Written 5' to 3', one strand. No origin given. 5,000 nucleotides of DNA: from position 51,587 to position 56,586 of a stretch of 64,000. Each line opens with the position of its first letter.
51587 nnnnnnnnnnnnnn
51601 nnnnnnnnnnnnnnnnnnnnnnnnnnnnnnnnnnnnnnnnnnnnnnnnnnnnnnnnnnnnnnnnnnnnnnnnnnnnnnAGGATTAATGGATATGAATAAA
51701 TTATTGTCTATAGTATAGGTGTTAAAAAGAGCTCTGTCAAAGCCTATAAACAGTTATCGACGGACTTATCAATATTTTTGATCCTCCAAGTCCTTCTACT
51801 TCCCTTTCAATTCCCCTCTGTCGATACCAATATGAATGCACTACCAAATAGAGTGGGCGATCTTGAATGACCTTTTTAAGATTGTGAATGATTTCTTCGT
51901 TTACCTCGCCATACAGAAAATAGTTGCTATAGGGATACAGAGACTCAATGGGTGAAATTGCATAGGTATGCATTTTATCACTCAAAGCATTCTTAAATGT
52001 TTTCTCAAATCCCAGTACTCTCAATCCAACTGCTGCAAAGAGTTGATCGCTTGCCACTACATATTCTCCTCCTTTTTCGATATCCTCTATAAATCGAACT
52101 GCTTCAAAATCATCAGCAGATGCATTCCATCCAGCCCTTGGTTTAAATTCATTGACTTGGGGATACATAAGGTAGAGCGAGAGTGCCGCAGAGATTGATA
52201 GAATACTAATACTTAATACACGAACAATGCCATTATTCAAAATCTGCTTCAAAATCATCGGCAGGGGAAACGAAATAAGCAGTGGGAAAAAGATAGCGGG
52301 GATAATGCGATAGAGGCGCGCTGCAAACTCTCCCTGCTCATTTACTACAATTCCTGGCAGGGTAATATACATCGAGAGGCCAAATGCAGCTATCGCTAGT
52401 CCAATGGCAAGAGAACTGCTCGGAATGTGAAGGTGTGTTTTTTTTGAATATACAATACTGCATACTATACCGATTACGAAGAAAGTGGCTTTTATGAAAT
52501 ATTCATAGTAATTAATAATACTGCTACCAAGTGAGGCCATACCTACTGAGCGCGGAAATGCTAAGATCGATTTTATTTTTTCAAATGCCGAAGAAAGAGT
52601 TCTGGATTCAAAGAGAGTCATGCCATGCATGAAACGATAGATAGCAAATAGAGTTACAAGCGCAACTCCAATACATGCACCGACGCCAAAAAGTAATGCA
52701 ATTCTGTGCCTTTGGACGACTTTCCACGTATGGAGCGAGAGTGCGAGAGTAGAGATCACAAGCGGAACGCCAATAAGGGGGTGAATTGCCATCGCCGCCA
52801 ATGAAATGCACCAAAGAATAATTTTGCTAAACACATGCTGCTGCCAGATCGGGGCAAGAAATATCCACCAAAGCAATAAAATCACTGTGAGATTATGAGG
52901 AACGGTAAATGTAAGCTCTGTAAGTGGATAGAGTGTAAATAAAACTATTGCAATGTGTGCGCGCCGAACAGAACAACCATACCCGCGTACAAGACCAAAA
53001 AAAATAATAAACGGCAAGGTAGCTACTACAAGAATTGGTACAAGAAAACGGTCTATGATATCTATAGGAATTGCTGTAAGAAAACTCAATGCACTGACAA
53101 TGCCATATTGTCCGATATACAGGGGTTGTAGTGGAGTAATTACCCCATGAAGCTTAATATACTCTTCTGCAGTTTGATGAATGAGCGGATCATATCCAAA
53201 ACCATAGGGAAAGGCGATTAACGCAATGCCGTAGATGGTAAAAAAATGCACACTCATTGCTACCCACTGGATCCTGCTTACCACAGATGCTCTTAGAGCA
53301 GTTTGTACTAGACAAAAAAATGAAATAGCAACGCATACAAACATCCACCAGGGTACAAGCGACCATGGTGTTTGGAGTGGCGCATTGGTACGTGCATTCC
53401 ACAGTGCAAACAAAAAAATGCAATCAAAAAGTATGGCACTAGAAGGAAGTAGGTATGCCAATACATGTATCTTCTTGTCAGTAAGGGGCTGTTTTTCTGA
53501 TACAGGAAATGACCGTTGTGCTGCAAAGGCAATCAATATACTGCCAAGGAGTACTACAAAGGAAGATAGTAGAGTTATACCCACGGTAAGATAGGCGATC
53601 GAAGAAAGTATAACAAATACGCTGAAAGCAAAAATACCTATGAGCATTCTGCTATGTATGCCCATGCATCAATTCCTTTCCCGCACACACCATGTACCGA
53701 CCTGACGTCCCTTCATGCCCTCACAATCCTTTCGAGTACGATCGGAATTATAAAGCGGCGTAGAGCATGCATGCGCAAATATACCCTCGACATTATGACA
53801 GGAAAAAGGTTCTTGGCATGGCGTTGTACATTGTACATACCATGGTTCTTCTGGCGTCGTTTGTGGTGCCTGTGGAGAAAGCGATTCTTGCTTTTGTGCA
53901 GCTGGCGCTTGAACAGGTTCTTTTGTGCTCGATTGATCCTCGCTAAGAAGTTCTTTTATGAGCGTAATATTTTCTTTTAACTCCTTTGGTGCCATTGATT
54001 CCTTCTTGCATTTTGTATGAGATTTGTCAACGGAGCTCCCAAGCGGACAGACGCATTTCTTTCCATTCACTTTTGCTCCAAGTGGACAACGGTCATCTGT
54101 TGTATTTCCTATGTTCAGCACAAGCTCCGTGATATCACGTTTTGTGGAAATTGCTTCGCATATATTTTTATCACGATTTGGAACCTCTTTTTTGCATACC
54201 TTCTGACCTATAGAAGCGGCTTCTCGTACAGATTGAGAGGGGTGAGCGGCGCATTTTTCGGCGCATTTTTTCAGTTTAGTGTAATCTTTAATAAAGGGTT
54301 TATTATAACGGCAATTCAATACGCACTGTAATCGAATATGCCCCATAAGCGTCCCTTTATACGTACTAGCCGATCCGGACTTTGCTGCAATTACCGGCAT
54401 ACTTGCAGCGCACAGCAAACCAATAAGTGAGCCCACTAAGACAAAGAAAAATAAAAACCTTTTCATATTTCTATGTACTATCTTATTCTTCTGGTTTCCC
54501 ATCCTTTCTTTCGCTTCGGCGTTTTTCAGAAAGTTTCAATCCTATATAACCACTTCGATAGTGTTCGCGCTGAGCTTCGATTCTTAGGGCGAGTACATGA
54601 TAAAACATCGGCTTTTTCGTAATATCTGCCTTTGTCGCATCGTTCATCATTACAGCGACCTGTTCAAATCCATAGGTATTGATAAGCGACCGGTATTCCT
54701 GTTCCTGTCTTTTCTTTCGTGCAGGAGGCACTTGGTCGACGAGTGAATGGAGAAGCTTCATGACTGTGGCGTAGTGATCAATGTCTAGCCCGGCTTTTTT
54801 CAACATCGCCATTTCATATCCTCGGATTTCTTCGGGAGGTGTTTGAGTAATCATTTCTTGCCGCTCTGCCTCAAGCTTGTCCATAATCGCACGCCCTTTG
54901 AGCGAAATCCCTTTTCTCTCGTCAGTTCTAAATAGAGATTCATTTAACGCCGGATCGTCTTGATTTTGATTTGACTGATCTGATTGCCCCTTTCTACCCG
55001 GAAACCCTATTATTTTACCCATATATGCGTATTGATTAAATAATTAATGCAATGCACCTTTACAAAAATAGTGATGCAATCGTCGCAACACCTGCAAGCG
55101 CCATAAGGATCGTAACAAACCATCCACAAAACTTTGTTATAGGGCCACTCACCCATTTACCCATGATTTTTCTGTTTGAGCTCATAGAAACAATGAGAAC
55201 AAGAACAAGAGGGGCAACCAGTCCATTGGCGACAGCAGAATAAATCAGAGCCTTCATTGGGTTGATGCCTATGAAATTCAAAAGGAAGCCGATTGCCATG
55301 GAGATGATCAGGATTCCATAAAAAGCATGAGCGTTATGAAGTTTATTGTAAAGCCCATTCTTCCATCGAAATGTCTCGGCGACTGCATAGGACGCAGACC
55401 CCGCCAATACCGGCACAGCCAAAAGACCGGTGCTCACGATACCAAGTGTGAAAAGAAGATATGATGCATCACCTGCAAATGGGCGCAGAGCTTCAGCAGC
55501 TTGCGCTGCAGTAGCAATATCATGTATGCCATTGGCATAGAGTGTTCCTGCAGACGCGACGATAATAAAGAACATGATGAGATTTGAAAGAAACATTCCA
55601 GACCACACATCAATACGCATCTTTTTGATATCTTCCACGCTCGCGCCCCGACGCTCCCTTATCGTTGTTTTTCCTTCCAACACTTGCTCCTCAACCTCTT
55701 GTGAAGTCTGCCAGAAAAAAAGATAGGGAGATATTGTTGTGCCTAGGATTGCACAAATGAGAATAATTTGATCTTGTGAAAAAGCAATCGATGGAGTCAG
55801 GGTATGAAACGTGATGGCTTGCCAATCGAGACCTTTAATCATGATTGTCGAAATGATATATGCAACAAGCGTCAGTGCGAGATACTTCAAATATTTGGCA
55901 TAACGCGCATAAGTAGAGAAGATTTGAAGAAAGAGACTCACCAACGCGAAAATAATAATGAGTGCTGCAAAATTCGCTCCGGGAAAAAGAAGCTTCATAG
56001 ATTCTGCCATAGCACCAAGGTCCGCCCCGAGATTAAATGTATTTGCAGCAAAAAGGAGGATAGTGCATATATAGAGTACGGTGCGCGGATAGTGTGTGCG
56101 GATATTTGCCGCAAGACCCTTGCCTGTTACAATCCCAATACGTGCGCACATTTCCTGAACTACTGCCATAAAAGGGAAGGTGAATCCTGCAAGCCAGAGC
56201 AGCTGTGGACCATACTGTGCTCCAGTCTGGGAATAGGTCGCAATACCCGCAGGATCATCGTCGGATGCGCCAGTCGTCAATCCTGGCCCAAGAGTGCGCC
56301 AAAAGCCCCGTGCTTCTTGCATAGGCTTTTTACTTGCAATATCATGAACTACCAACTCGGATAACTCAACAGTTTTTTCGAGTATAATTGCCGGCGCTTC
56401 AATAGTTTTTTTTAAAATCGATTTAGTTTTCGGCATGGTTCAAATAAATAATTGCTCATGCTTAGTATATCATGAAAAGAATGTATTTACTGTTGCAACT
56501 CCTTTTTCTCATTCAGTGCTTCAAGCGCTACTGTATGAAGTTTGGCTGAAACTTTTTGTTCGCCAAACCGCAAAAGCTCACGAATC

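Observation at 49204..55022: Co-directional operon: giant repeat surface protein, GT-C-like polytopic membrane protein, 17-Cys secreted protein and an unknown protein; a candidate surface glycoprotein/glycosylation module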

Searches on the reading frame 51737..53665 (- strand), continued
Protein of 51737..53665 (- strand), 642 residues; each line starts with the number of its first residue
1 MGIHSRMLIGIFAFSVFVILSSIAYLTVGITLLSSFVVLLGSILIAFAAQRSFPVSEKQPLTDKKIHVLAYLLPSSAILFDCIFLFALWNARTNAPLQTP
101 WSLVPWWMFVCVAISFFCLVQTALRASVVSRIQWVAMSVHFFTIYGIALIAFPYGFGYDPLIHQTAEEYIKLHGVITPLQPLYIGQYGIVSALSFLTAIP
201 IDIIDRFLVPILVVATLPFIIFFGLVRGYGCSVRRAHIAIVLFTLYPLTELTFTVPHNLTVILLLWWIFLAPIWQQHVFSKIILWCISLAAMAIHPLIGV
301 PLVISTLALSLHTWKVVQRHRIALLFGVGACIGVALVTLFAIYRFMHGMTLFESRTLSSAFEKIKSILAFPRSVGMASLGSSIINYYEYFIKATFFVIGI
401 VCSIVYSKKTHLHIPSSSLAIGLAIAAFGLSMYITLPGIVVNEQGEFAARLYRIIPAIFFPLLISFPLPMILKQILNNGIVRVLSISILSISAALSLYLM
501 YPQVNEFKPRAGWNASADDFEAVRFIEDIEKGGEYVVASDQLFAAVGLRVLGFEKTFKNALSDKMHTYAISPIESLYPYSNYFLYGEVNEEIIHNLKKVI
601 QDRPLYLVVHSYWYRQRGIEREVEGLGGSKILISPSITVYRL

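Call 84: find_encoding_contigs(protein=P0012, flank=5000, max_places=1)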
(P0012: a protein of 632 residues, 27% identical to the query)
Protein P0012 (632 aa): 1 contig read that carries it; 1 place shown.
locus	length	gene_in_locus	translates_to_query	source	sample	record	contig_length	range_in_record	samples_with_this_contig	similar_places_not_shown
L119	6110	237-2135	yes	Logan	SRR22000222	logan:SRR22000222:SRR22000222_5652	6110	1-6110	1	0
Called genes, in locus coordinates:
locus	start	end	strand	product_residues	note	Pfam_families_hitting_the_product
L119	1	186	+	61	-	?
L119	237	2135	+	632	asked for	-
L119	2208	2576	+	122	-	-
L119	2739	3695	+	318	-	-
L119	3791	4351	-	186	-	-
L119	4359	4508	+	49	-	-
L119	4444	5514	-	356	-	-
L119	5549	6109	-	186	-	?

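Call 90: search_protein_families(library=pfam, proteins=[L019:3931-6660:-, L009:4392-5924:-, L019:2829-3779:-, L015:10977-12101:-, L017:13563-13889:-, L008:7566-7952:-, L024:6057-6413:-, L004:6350-6868:-, L082:5094-5903:+, L019:8940-10523:+], max_evalue=0.01)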
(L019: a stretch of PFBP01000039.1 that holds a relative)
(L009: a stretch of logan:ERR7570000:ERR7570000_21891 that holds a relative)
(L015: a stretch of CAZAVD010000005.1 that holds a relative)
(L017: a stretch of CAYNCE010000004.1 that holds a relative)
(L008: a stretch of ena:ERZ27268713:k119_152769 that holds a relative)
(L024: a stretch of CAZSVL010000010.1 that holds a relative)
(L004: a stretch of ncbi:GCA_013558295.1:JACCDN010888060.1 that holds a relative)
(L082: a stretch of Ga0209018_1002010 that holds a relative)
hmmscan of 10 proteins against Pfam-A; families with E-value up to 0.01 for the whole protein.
L019:3931-6660:- (909 aa): 1 family
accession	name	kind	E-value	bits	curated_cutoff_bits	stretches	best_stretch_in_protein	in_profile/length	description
PF13196.11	DUF4012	-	6e-27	95.4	28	1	452-593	2-142/144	Protein of unknown function (DUF4012)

L009:4392-5924:- (510 aa): 2 families
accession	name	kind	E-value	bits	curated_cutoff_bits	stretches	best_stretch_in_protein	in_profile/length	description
PF11589.14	DUF3244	-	0.0011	19.4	25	0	217-281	33-88/96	Domain of unknown function (DUF3244)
PF22412.1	TerS_C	-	0.0079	16.8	27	0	481-500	19-38/79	Phage G20C small terminase C-terminal domain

L019:2829-3779:- (316 aa): 1 family
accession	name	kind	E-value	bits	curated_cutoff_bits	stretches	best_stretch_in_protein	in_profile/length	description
PF03808.19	Glyco_tran_WecG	-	2.1e-33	115.9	27.4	1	134-297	21-167/168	Glycosyl transferase WecG/TagA/CpsF family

L015:10977-12101:- (374 aa): 3 families
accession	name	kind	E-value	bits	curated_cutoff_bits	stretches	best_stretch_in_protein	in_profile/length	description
PF04055.27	Radical_SAM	-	3.4e-22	79.8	29.5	1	47-208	4-164/166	Radical SAM superfamily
PF13186.11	SPASM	-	3.8e-13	49.9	21.5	1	308-369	1-66/67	Iron-sulfur cluster-binding domain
PF13353.11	Fer4_12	-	4.1e-10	40.5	22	1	44-152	8-116/137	4Fe-4S single cluster domain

L017:13563-13889:- (108 aa): 1 family
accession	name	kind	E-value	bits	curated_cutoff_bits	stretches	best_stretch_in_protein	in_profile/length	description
PF10066.14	DUF2304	-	3.4e-26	92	25.5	1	3-106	2-105/106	Uncharacterized conserved protein (DUF2304)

L008:7566-7952:- (128 aa): 0 families

L024:6057-6413:- (118 aa): 0 families

L004:6350-6868:- (172 aa): 0 families

L082:5094-5903:+ (269 aa): 0 families

L019:8940-10523:+ (527 aa): 2 families
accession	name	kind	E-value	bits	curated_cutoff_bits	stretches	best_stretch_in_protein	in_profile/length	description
PF13231.12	PMT_2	-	1.2e-09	39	26.1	1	76-211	18-152/160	Dolichyl-phosphate-mannose-protein mannosyltransferase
PF02366.24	PMT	-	7.3e-05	22.9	22.7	1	75-212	78-224/245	Dolichyl-phosphate-mannose-protein mannosyltransferase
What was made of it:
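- Clade B lies in glycan clusters (call 90).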

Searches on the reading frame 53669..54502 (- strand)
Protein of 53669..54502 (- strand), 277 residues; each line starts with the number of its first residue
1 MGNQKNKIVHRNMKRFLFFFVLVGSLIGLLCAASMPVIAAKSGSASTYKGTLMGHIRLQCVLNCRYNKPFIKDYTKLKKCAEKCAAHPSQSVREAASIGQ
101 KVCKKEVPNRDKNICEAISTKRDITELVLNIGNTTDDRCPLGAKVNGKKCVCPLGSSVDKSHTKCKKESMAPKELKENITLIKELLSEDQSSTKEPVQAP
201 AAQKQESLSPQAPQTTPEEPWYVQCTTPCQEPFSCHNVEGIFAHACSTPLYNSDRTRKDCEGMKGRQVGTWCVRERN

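Call 3: search_protein_families(library=pfam, proteins=[window:53669-54502:-], max_evalue=0.1)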
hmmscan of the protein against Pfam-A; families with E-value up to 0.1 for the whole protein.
window:53669-54502:- (277 aa): 0 families

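Call 4: search_protein_families(library=ncbifam, proteins=[window:53669-54502:-], max_evalue=0.1)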
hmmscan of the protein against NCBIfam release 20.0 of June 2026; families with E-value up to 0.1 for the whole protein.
window:53669-54502:- (277 aa): 0 families

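Call 71: find_homologous_proteins(query=window:53669-54466:-, max_evalue=0.01)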
Query window:53669-54466:- (265 aa): 1 proteins with E <= 0.01 among 285 candidates.
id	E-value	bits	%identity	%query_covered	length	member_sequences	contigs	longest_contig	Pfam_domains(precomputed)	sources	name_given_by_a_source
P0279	3.1e-149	514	100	85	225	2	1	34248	-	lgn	-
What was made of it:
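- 53669..54466 (-): 265-aa secreted 17-Cys protein, 3 nt upstream of the enzyme gene. An orphan whose membership of the unit is not supported by conservation. No homolog among 5.8 billion clusters except itself (call 71).
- Tried and rejected: The global search found only itself (call 71).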

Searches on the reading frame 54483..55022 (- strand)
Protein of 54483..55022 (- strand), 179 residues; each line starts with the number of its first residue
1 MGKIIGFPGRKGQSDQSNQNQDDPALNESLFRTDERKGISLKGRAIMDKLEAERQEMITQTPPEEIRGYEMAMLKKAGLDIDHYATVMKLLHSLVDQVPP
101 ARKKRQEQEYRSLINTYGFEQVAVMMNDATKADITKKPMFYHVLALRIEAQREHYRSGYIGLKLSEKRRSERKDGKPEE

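Call 3: search_protein_families(library=pfam, proteins=[window:54483-55022:-], max_evalue=0.1)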
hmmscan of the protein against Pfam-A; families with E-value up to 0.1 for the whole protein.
window:54483-55022:- (179 aa): 1 family
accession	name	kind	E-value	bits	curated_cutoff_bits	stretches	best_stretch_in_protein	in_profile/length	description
PF10130.15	PIN_2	-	0.02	15.5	22.4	1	56-116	29-89/133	PIN domain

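Call 4: search_protein_families(library=ncbifam, proteins=[window:54483-55022:-], max_evalue=0.1)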
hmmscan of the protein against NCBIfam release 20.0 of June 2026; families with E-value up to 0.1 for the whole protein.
window:54483-55022:- (179 aa): 0 families
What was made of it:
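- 54483..55022 (-): 179-aa protein with no signal peptide or TM segment; unknown function. Weakly linked to the unit. No family match (calls 3, 4).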

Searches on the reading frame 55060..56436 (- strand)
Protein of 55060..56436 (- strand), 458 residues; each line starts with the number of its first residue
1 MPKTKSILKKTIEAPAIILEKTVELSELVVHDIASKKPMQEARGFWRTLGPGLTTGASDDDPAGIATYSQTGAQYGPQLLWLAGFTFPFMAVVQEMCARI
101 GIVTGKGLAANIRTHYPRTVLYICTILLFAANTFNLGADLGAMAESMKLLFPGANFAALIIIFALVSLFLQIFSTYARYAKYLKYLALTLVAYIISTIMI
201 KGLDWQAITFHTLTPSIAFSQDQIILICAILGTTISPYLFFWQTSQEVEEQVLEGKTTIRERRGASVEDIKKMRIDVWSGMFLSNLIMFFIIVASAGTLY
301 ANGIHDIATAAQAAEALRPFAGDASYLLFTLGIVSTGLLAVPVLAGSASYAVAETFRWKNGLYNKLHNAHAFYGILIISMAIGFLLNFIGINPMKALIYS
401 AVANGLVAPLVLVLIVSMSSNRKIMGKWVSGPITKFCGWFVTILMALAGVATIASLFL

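Call 3: search_protein_families(library=pfam, proteins=[window:55060-56436:-], max_evalue=0.1)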
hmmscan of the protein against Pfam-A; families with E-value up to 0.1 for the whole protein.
window:55060-56436:- (458 aa): 1 family
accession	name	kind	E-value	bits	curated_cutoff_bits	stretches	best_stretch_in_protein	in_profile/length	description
PF01566.24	Nramp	-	1.4e-82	278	29.8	1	65-430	1-355/357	Natural resistance-associated macrophage protein-like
